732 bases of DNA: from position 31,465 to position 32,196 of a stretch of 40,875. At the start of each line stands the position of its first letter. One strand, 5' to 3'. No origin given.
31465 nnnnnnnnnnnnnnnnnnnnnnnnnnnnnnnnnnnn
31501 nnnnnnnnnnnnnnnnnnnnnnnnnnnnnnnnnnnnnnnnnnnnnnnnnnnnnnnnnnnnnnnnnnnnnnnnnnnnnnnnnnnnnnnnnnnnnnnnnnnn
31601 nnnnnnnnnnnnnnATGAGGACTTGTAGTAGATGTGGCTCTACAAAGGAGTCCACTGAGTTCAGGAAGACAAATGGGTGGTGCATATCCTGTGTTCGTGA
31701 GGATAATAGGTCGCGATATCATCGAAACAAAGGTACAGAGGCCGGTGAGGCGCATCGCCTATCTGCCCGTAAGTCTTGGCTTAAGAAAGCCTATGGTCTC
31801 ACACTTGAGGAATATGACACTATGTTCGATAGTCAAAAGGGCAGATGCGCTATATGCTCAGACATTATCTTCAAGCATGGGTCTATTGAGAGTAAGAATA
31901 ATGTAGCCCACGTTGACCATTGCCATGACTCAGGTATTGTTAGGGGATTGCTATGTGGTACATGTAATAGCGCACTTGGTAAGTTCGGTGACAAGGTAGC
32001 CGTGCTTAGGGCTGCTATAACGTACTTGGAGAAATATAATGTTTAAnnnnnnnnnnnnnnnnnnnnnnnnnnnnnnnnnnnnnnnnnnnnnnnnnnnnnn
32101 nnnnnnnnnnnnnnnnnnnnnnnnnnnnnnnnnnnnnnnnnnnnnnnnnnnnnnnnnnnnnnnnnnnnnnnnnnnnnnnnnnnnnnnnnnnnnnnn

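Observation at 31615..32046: Endonuclease VII-type HNH endonuclease immediately upstream of the DNA polymerase gene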

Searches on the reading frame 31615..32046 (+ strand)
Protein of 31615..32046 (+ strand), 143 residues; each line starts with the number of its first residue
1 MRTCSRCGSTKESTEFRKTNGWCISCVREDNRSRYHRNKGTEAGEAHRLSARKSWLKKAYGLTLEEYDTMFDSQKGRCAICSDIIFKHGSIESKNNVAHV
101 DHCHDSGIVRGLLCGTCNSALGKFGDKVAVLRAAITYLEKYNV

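Call 3: search_protein_families(library=pfam, proteins=[window:31615-32046:+], max_evalue=0.01)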
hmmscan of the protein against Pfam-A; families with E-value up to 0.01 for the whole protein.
window:31615-32046:+ (143 aa): 1 family
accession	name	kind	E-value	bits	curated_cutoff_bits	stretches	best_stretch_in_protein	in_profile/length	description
PF02945.21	Endonuclease_7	-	1.4e-24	86.3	23.6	1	55-140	3-82/82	Recombination endonuclease VII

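Call 4: search_protein_families(library=phrogs, proteins=[window:31615-32046:+], max_evalue=0.01)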
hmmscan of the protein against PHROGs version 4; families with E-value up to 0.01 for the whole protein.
window:31615-32046:+ (143 aa): 11 families
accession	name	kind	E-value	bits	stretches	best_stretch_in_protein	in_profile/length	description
phrog_2633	-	DNA, RNA and nucleotide metabolism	1.3e-35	123.6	1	1-141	13-139/142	endonuclease VII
phrog_2914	-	DNA, RNA and nucleotide metabolism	4.4e-31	109.1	1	3-143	19-157/190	endonuclease VII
phrog_307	-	DNA, RNA and nucleotide metabolism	1.3e-27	98.7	1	1-140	57-178/334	endonuclease VII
phrog_1035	-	DNA, RNA and nucleotide metabolism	6.4e-19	69.9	1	1-141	63-230/271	endonuclease VII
phrog_423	-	DNA, RNA and nucleotide metabolism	2.9e-14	54.3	1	67-128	15-71/159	endonuclease VII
phrog_17507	-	DNA, RNA and nucleotide metabolism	7.4e-07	29.9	1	100-139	1-41/65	endonuclease VII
phrog_11865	-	DNA, RNA and nucleotide metabolism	1.3e-05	26.6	1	100-126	2-28/95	endonuclease VII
phrog_2255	-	DNA, RNA and nucleotide metabolism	0.0018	18.8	1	1-81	53-116/211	HNH endonuclease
phrog_2340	-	DNA, RNA and nucleotide metabolism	0.0024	19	1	1-51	8-66/171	endonuclease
phrog_36860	-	DNA, RNA and nucleotide metabolism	0.0031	18.3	1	66-127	28-88/178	HNH endonuclease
phrog_1492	-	DNA, RNA and nucleotide metabolism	0.0067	16.6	1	12-86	182-259/414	HNH endonuclease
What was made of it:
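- Checked: PHROG 2633 'endonuclease VII' gives E=1.3e-35 (call 4).
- Pfam PF02945, E=1.4e-24 (call 3); PHROG endonuclease VII families (call 4).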

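Call 10: search_dna_similar(query=window:31615-32043:+, collection=phages, mode=protein, max_rows=60)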
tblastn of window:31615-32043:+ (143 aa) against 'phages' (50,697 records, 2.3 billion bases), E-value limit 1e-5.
Records with a match: 1866; places in all: 1979; records where one place covers at least 80% of the query: 755.
Best place of each record, by identity: >=99% 1; 95-99% 3; 60-80% 13; <60% 1849.
By first word of the organism name: Mycobacterium 1106; Klebsiella 146; Gordonia 101; Escherichia 93; Rhodococcus 51; Streptomyces 46; Yersinia 42; Salmonella 35; Pseudomonas 34; Synechococcus 32; and 48 more.
By host as written in the record: Mycobacterium smegmatis mc2 155 800; Mycobacterium smegmatis mc#155 140; Gordonia terrae 3612 80; Klebsiella pneumoniae 79; - 70; Mycobacterium smegmatis mc2155 66; Escherichia coli 38; Rhodococcus erythropolis RIA 643 37; and 236 more.
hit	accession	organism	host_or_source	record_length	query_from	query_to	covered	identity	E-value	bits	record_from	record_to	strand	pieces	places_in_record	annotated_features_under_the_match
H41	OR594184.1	Escherichia phage vB_EcoM_SHAK9454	Escherichia sp.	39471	1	143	100%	100.0%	9e-92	295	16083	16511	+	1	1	similar to hypothetical protein; phrog=17900; top_hit=NC_023576_p25 (x2) | similar to exonuclease; phrog=107; top_hit=NC_019402_p42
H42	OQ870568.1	Escherichia phage Zappy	Escherichia coli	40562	1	143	100%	98.6%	3e-90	291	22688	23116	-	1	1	hypothetical protein (x2)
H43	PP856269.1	Escherichia phage UFJF_EcSW4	Escherichia coli ATCC 11775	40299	1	143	100%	97.9%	7e-90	290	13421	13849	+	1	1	endonuclease VII | DNA-directed DNA polymerase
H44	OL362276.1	Escherichia phage HC13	Escherichia coli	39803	1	143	100%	97.2%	4e-89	287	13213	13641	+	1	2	hypothetical protein | DNA-directed DNA polymerase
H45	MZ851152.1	Aeromonas phage PZL-Ah8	Aeromonas hydrophila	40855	1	143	100%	51.0%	9e-38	140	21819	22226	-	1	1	putative endonuclease | DNA-directed DNA polymerase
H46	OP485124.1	Pseudomonas phage PSV6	Pseudomonas syringae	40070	4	139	95%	53.7%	1e-37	140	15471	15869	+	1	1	recombination endonuclease VII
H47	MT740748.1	Aeromonas phage T7-Ah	Aeromonas sp.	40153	1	143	100%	50.4%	7e-37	138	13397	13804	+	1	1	putative endonuclease | DNA-directed DNA polymerase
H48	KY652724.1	Klebsiella phage vB_KpnP_IL33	Klebsiella pneumoniae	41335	1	143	100%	48.7%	3e-35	133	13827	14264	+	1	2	endonuclease VII | DNA polymerase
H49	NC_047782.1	Klebsiella phage vB_KpnP_IL33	Klebsiella pneumoniae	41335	1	143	100%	48.7%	3e-35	133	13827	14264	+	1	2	endonuclease VII | DNA polymerase I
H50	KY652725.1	Klebsiella phage vB_KpnP_BIS33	Klebsiella pneumoniae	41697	1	143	100%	48.7%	3e-35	133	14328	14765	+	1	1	endonuclease VII | DNA polymerase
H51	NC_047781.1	Klebsiella phage vB_KpnP_BIS33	Klebsiella pneumoniae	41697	1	143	100%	48.7%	3e-35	133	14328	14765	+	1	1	endonuclease VII | DNA polymerase I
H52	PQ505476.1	Klebsiella phage vB_VIPKPNMC04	Klebsiella pneumoniae OMCS-22-1561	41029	1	143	100%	48.7%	2e-34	131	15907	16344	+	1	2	endonuclease VII | DNA polymerase I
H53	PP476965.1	Klebsiella phage vB_KpnP_71Y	Klebsiella pneumoniae 71Y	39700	1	143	100%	48.0%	2e-34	131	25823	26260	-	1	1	endonuclease VII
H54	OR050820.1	Klebsiella phage HZJ31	Klebsiella pneumoniae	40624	1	143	100%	48.0%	2e-34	131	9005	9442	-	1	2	endonuclease VII | DNA polymerase I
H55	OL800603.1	Salmonella phage vB_STy-RN5i1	Salmonella enterica serovar Typhimurium ...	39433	1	139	97%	48.6%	2e-31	122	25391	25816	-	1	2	endonuclease VII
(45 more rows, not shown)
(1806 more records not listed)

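Call 13: search_solved_structures(query=window:31615-32043:+, max_evalue=1, show_alignments=2)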
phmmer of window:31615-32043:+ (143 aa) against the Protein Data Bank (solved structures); distinct sequences matched with E-value up to 1: 4.
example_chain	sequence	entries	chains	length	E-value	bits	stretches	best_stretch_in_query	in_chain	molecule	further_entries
3fc3_A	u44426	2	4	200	1e-06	32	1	75-142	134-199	Restriction endonuclease Hpy99I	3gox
1e7d_A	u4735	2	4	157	2.5e-05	27.6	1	64-127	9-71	RECOMBINATION ENDONUCLEASE VII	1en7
2qnf_A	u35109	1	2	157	6.7e-05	26.2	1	64-127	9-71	Recombination endonuclease VII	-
1e7l_A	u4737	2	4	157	0.00013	25.3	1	64-127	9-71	RECOMBINATION ENDONUCLEASE VII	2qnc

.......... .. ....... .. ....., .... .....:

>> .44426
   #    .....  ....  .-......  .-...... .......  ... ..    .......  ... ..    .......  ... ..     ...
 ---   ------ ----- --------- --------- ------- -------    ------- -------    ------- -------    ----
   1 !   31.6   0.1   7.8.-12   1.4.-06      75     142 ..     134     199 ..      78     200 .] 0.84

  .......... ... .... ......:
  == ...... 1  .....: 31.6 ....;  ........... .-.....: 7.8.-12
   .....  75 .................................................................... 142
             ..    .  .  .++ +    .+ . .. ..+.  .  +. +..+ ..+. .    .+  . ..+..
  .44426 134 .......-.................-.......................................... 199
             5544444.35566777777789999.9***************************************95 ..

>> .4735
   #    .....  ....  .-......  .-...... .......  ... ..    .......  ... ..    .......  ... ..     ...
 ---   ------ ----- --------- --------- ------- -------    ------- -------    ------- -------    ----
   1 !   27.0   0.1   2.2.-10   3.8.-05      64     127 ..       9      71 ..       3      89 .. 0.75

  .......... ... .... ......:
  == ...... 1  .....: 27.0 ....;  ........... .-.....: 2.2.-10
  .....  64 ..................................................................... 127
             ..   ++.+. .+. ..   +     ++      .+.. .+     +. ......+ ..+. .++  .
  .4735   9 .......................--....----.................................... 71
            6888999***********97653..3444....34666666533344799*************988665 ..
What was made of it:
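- On T4 Endo VII-type Holliday junction resolvase: The sequence alignment covers only T4 residues 9-71 of 157 (call 13).
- Closest known: Hpy99I type II restriction endonuclease. Same: Best sequence match in the PDB (E=1e-6), including the C-terminal helix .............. (call 13).
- PDB sequence hits: Hpy99I 1e-6, T4 Endo VII 2.5e-5 (call 13). The catalytic residues are shared (call 13).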

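Call 36: find_homologous_proteins(query=window:31615-32043:+, max_evalue=0.00001)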
Query window:31615-32043:+ (143 aa): 145 proteins with E <= 0.00001 among 162 candidates; the best 120 are listed.
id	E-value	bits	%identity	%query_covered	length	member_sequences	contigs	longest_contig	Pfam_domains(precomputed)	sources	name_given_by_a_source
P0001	2.9e-91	321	99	100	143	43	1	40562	PF02945.22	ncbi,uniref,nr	ncbi:hypothetical protein OCLPNDPH_00020 [Escherichia phage Zappy]|uniref:Endonuclease VII n=1 Tax=E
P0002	1.0e-76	274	82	99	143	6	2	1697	PF02945.22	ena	-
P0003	4.1e-39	152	53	97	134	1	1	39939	PF02945.22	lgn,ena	-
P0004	1.1e-37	147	53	98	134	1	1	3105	PF02945.22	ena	-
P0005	7.1e-33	132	52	95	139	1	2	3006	PF02945.22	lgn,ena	-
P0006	1.9e-30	124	48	97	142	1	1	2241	PF02945.22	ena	-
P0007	3.3e-25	107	48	80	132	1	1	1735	PF02945.22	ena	-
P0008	4.9e-25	106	43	63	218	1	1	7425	PF02945.22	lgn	-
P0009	3.6e-22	97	42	99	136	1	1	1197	PF02945.22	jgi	jgi:hypothetical protein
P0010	1.0e-21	95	42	97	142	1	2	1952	PF02945.22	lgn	-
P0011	1.4e-21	95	43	96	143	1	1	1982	PF02945.22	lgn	-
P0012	3.9e-21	93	51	66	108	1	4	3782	PF02945.22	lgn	-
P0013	8.8e-21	92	48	83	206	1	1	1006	PF02945.22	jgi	jgi:hypothetical protein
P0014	1.4e-20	92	46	79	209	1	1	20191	PF02945.22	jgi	jgi:Recombination endonuclease VII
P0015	1.6e-20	91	39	97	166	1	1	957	PF02945.22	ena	-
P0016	2.2e-20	91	39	99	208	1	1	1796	PF02945.22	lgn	-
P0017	4.6e-20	90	42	97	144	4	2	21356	PF02945.22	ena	-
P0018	9.7e-20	89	42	98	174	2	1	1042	PF02945.22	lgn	-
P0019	3.0e-19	87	40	97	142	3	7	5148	PF02945.22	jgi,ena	-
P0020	3.4e-19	87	41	95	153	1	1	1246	PF02945.22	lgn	-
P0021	4.6e-19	87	45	95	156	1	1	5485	PF02945.22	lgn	-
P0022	7.6e-19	86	39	99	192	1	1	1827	PF02945.22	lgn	-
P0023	8.7e-19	86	45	95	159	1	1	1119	PF02945.22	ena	-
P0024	1.1e-18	86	51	62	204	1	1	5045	PF02945.22,PF26109.1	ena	-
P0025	1.3e-18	85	39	97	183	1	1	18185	PF02945.22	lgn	-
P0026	1.4e-18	85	36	97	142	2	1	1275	PF02945.22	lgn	-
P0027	1.4e-18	85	48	73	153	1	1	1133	PF02945.22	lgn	-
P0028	4.5e-18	84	39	99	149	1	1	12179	PF02945.22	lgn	-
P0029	5.4e-18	83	52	59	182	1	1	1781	PF02945.22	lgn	-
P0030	5.7e-18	83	39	99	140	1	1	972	PF02945.22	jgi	-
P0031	5.8e-18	83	39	96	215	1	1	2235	PF02945.22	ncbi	-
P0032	8.7e-18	83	48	61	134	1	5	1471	PF02945.22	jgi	jgi:hypothetical protein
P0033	9.4e-18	83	49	59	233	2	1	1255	PF02945.22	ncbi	-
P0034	9.9e-18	82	51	61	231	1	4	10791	PF02945.22,PF13392.13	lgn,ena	-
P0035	1.0e-17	82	38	97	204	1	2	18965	PF02945.22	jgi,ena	jgi:hypothetical protein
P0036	1.0e-17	82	49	63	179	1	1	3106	PF02945.22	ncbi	-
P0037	1.6e-17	82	38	97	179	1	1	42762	PF02945.22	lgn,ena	-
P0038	1.6e-17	82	42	80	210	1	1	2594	PF02945.22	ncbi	-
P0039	2.0e-17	81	37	97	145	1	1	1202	PF02945.22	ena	-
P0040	3.0e-17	81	44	79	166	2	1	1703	PF02945.22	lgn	-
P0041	4.2e-17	80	49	57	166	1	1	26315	PF02945.22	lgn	-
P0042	4.3e-17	80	51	58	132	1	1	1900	PF02945.22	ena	-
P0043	4.8e-17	80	49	64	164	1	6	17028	PF02945.22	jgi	jgi:hypothetical protein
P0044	5.5e-17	80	43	80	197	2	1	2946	PF02945.22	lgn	-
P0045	6.4e-17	80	40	97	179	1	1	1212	PF02945.22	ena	-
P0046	6.5e-17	80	39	97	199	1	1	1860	PF02945.22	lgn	-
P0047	7.8e-17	80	39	98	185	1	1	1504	PF02945.22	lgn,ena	-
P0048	8.1e-17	79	40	98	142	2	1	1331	PF02945.22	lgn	-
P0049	8.4e-17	79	42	91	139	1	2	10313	PF02945.22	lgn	-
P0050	9.3e-17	79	53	56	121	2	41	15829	PF02945.22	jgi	jgi:hypothetical protein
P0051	1.0e-16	79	35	97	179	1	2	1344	PF02945.22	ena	-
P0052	1.0e-16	79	51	62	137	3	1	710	PF02945.22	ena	-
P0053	1.1e-16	79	38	96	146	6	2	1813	PF02945.22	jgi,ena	-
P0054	1.2e-16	79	48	60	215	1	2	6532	PF02945.22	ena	-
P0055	1.2e-16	79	48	59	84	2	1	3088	PF02945.22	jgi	jgi:hypothetical protein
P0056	1.2e-16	79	36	97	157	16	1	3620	PF02945.22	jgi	-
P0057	1.3e-16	79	46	64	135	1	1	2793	PF02945.22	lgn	-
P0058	1.5e-16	79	54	59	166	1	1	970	PF02945.22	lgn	-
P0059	1.6e-16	79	46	66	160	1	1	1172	PF02945.22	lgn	-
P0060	1.6e-16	79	44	80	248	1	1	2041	PF02945.22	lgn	-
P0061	2.3e-16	78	37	96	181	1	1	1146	PF02945.22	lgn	-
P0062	2.3e-16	78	43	80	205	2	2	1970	PF02945.22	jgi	jgi:hypothetical protein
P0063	2.9e-16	78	39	97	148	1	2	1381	PF02945.22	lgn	-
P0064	3.5e-16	77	42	83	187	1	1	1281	PF02945.22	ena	-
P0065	3.6e-16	77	35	96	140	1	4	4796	PF02945.22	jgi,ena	-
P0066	3.7e-16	77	45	66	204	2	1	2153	PF02945.22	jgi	jgi:hypothetical protein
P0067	4.4e-16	77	36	99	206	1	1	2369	PF27269.1,PF12898.14,PF02945.22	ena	-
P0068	6.8e-16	76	44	66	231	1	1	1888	PF02945.22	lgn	-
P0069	7.1e-16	76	51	61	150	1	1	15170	PF02945.22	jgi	jgi:hypothetical protein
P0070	1.1e-15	76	41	96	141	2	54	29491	PF02945.22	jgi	jgi:hypothetical protein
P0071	1.5e-15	75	47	66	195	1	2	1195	PF02945.22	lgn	-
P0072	1.9e-15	75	39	72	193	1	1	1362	PF02945.22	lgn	-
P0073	2.5e-15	75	38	82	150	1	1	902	PF02945.22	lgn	-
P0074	2.6e-15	75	28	96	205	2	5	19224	PF02945.22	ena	-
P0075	2.9e-15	74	48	60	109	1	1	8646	PF02945.22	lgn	-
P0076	3.2e-15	74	42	78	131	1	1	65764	PF02945.22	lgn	-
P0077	4.1e-15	74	39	82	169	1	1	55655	PF02945.22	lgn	-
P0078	9.0e-15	73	34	97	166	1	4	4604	PF02945.22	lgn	-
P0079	1.3e-14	72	43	62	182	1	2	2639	PF02945.22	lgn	-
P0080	1.4e-14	72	46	61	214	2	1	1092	PF02945.22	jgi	jgi:hypothetical protein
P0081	2.3e-14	72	36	97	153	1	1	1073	PF02945.22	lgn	-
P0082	2.4e-14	72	35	96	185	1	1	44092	PF02945.22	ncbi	-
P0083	2.6e-14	71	49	59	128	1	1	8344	PF02945.22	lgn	-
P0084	2.7e-14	71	51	56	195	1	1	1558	PF02945.22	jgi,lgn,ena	-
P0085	2.8e-14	71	37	94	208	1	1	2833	PF12898.14,PF02945.22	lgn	-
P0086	4.0e-14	71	52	55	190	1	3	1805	PF02945.22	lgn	-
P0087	4.0e-14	71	40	76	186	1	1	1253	PF02945.22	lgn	-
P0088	4.8e-14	70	38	77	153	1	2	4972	PF02945.22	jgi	-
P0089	5.1e-14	70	43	72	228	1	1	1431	PF02945.22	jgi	-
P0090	5.1e-14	70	40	96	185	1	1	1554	PF02945.22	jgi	jgi:hypothetical protein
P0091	5.7e-14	70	48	57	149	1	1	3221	PF02945.22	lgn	-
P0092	6.1e-14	70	45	75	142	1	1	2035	PF02945.22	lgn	-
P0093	7.3e-14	70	41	82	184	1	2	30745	PF02945.22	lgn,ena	-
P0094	8.7e-14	70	46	62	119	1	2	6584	PF02945.22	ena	-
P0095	9.4e-14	70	38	98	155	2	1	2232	PF02945.22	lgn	-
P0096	1.4e-13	69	47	57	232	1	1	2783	PF02945.22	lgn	-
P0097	1.5e-13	69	32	99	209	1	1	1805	PF02945.22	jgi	jgi:hypothetical protein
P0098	1.7e-13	69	43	61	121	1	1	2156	PF02945.22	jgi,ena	-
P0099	2.0e-13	69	43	68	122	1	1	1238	PF02945.22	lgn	-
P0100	2.7e-13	68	42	79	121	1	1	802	PF02945.22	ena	-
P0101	3.2e-13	68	43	63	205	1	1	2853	PF02945.22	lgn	-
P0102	3.6e-13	68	46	57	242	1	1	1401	PF24906.2,PF02945.22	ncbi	-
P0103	4.5e-13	67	37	97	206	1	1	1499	PF27269.1,PF02945.22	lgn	-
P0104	6.0e-13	67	49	56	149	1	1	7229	PF02945.22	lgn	-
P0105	6.2e-13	67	40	97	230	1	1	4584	PF02945.22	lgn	-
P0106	6.4e-13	67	37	96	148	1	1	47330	PF02945.22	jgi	jgi:hypothetical protein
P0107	8.9e-13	66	49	58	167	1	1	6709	PF02945.22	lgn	-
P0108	9.5e-13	66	35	80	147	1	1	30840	PF02945.22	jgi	jgi:hypothetical protein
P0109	9.9e-13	66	50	50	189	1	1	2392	PF02945.22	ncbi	-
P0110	1.3e-12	66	47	56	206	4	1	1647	PF02945.22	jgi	jgi:hypothetical protein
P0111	1.7e-12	66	35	83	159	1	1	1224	PF02945.22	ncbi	-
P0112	3.1e-12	65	40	67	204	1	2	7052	PF27269.1,PF02945.22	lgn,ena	-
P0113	3.1e-12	65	45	65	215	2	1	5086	PF02945.22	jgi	jgi:hypothetical protein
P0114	3.1e-12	65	39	97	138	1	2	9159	PF02945.22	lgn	-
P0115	3.8e-12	64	42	62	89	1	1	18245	PF02945.22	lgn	-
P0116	4.1e-12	64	46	64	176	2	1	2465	PF02945.22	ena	-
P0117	9.4e-12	63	40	78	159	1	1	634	PF02945.22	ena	-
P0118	9.5e-12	63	44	60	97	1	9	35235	PF02945.22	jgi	jgi:hypothetical protein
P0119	1.1e-11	63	46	57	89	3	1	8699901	PF02945.22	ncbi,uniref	ncbi:endonuclease VII domain-containing protein [Streptomyces sp. NBC_01590]|uniref:endonuclease VII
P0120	1.1e-11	63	38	98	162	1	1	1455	PF02945.22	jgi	jgi:hypothetical protein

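Call 39: find_encoding_contigs(protein=P0002, flank=3000, max_places=4)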
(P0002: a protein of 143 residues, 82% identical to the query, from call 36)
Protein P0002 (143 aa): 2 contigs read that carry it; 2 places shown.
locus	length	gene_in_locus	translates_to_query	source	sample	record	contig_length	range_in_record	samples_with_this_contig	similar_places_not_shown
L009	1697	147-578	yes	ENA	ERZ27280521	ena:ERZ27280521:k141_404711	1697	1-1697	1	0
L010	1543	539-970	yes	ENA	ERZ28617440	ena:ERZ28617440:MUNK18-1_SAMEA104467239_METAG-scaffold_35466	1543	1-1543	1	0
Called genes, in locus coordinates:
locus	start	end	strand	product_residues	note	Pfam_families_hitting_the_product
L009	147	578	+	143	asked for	PF02945:Endonuclease_7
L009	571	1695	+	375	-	?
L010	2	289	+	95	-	?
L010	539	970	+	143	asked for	PF02945:Endonuclease_7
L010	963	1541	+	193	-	?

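Call 43: get_annotated_region(hit=H48, flank=1500)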
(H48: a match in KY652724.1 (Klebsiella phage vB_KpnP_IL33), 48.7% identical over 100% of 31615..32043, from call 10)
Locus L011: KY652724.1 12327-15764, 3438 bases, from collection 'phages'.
description: Klebsiella phage vB_KpnP_IL33, complete genome.
organism: Klebsiella phage vB_KpnP_IL33 (NCBI taxid 1907783)
taxonomy: Viruses; Duplodnaviria; Heunggongvirae; Uroviricota; Caudoviricetes; Autographiviridae; Studiervirinae; Przondovirus; Przondovirus IL33
host: Klebsiella pneumoniae; source: wastewater; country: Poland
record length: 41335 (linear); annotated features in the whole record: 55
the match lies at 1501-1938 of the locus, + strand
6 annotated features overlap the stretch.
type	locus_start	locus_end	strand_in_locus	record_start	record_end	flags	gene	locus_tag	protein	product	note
CDS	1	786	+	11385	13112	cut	-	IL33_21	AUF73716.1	primase/helicase protein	-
CDS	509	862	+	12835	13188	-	-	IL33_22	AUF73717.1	hypothetical protein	-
CDS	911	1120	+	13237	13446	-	-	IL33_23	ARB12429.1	hypothetical protein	-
CDS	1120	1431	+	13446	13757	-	-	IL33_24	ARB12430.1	hypothetical protein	-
CDS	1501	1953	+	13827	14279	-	-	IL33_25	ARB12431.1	endonuclease VII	-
CDS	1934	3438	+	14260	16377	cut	-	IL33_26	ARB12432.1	DNA polymerase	T7-like phage DNA Polymerase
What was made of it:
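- ~49-51% identical homologues sit directly upstream of DNAP in Przondovirus IL33/BIS33 and in Aeromonas T7-like phages (calls 10, 43). Homologues hold the same position upstream of DNAP in other genera at ~50% identity (calls 10, 43).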

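Call 49: predict_structure(alignment_id=A2)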
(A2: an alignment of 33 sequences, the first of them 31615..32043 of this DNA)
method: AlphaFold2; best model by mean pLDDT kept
length: 143 residues; sequences in the alignment: 33
mean_pLDDT: 92.2   pTM: 0.72
mean pLDDT of the five models: 92.2, 91.9, 91.2, 91.1, 90.8
residues with pLDDT >= 90: 114; 70-90: 25; 50-70: 4; < 50: 0
segments of 3 or more residues with pLDDT < 50: none
pLDDT, mean of each block of 10 residues (from residue 1): 95 89 95 90 90 95 97 97 89 84 92 95 90 95 82
secondary structure, 60 per line:
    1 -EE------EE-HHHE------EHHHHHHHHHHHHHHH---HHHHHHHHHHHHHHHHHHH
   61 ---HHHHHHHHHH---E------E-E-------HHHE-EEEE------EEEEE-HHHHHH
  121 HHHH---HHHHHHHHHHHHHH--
elements in order: H24-38 H42-60 H64-73 E99-102 E109-113 H115-124 H128-141
